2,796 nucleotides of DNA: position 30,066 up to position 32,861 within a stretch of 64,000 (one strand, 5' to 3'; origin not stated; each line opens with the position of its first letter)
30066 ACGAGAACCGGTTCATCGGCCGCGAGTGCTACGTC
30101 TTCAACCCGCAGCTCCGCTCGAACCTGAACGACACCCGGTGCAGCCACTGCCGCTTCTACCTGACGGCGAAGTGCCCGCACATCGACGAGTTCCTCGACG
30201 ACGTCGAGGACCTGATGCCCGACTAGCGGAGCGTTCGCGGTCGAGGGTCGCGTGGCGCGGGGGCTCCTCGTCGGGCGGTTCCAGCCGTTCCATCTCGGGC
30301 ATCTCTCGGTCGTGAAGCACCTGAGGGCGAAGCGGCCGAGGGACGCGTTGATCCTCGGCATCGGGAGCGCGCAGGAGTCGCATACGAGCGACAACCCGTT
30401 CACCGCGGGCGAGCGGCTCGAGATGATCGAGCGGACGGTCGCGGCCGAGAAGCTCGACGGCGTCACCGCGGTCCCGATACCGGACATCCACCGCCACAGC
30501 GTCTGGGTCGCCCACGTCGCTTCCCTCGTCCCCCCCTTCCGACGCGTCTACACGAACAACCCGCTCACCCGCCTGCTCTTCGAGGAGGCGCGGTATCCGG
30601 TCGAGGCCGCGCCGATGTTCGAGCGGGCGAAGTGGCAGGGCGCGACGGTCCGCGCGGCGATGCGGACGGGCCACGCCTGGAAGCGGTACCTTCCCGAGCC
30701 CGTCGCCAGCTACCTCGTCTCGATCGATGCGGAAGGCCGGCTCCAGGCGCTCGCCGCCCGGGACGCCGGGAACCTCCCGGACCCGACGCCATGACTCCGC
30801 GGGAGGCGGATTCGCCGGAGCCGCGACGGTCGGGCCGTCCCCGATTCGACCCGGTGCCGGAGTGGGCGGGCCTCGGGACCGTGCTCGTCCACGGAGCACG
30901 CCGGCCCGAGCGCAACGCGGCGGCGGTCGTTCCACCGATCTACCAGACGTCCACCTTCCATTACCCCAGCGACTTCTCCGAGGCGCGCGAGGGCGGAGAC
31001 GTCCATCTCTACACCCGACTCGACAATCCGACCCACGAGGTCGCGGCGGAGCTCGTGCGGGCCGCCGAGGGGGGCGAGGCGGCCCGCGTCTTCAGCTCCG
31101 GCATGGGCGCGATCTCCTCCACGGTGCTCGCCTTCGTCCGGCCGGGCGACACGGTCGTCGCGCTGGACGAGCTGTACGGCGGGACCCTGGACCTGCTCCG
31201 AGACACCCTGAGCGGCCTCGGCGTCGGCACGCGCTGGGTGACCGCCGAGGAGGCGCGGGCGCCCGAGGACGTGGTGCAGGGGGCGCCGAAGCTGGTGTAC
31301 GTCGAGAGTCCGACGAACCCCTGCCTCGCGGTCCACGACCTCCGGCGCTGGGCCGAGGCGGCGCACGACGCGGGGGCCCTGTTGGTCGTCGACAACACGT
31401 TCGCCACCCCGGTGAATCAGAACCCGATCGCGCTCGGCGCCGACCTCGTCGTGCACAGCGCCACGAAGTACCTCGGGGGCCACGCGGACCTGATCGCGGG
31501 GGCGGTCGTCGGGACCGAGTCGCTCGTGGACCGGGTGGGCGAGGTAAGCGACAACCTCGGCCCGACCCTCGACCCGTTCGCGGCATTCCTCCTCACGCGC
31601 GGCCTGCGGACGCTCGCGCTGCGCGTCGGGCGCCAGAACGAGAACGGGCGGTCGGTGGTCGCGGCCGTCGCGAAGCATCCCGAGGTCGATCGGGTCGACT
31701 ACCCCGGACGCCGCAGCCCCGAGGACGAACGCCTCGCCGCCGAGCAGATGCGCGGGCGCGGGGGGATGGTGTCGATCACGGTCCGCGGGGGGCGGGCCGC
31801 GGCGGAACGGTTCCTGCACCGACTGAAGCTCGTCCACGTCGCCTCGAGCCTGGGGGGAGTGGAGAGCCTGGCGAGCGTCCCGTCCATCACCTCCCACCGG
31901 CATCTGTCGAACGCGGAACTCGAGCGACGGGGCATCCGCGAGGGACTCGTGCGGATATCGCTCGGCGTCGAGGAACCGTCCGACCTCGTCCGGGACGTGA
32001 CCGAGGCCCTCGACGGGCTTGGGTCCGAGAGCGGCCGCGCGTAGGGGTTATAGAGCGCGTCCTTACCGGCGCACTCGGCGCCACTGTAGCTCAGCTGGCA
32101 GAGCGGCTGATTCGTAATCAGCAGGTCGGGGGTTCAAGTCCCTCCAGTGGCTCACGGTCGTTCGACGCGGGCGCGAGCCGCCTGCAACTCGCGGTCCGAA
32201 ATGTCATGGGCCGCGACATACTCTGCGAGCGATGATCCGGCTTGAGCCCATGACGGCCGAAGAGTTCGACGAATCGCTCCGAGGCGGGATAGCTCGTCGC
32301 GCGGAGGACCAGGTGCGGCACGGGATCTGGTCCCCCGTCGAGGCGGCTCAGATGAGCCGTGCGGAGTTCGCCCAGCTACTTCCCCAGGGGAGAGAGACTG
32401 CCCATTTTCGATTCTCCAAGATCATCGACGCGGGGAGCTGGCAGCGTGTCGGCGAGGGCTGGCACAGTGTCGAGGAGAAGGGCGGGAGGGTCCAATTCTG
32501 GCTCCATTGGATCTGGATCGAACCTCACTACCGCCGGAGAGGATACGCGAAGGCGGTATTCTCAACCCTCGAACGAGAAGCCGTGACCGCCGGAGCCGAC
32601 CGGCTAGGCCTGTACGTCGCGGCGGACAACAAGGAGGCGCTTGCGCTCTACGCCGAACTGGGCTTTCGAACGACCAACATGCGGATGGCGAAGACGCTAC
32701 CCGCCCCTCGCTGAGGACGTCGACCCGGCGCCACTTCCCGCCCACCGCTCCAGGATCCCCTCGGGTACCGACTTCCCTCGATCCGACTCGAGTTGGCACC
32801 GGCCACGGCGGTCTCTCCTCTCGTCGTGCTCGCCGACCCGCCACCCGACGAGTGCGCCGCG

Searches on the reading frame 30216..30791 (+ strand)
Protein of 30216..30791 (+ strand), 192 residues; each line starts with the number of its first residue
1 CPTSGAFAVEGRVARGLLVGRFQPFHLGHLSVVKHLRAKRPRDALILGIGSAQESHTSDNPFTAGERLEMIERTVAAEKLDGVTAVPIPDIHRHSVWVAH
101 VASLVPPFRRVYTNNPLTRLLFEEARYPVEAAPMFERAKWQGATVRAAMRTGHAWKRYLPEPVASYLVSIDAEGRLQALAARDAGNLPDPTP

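Call 9: search_protein_families(library=pfam, proteins=[window:30216-30791:+], max_evalue=0.001)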
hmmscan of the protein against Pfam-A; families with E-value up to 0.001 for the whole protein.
window:30216-30791:+ (192 aa): 1 family
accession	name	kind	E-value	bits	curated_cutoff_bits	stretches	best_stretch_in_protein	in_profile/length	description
PF01467.32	CTP_transf_like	-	1.6e-15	57.9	21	1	17-123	1-113/133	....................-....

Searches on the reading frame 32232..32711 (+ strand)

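Call 9: search_protein_families(library=pfam, proteins=[window:32232-32711:+], max_evalue=0.001)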
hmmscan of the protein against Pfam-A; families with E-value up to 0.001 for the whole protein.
window:32232-32711:+ (160 aa): 5 families
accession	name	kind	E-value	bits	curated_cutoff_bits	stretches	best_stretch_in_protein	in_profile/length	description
PF00583.31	Acetyltransf_1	-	7.8e-12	45.9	20.7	1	89-145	60-116/116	Acetyltransferase (GNAT) family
PF13508.13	Acetyltransf_7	-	7.9e-08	33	27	1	85-146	27-83/84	Acetyltransferase (GNAT) domain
PF08445.16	FR47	-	2.5e-07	31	22.1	1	93-148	26-80/86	FR47-like protein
PF13302.13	Acetyltransf_3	-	1.4e-05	26.3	25.4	1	3-146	3-138/138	Acetyltransferase (GNAT) domain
PF13673.13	Acetyltransf_10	-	2.2e-05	24.8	23.6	1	91-150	54-112/128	Acetyltransferase (GNAT) domain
